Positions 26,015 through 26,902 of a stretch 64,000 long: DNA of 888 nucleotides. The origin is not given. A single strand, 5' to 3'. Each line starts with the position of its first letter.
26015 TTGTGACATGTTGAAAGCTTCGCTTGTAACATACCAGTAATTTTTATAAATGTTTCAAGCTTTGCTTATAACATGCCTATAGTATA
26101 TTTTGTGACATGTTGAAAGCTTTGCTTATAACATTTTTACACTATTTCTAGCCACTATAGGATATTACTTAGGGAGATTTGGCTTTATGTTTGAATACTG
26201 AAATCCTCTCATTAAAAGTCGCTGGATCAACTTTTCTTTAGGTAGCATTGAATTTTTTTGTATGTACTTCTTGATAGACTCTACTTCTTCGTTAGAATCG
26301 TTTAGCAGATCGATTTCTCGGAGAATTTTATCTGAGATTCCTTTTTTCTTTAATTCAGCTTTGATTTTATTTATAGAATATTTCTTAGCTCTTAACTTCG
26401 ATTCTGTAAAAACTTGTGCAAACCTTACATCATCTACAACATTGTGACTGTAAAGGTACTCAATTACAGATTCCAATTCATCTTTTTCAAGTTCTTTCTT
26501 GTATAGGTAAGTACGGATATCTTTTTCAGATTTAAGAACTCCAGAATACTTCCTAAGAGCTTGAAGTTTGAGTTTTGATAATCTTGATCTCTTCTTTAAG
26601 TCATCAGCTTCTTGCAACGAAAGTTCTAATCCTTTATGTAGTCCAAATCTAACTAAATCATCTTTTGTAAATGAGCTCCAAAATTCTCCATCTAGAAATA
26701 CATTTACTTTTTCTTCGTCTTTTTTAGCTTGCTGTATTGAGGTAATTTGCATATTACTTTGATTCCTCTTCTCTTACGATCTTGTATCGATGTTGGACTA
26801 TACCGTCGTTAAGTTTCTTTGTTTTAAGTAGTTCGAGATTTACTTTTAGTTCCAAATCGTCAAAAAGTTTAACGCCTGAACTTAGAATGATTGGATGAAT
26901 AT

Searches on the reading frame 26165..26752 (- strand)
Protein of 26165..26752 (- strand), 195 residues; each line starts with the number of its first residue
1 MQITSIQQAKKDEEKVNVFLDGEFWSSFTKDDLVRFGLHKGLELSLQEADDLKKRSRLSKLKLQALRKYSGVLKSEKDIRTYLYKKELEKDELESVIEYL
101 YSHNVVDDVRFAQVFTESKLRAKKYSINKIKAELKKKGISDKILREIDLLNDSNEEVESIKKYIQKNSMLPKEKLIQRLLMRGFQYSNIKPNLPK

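Call 45: search_protein_families(library=pfam, proteins=[window:26165-26752:-], max_evalue=0.01)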
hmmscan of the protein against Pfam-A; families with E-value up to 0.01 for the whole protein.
window:26165-26752:- (195 aa): 4 families
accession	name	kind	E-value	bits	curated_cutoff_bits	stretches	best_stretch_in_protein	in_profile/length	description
PF02631.22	RecX_HTH2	-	8.9e-11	42.3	26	1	107-144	1-38/42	RecX, second three-helix domain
PF22470.1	Histone_HNS_N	-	0.0016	18.7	24.5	1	73-140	8-71/79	H-NS histone-like proteins, N-terminal domain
PF21982.2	RecX_HTH1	-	0.0018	18.7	26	1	74-100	14-40/40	RecX, first three-helix domain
PF17573.8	GA-like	-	0.0095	16.2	25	0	131-164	16-49/50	GA-like domain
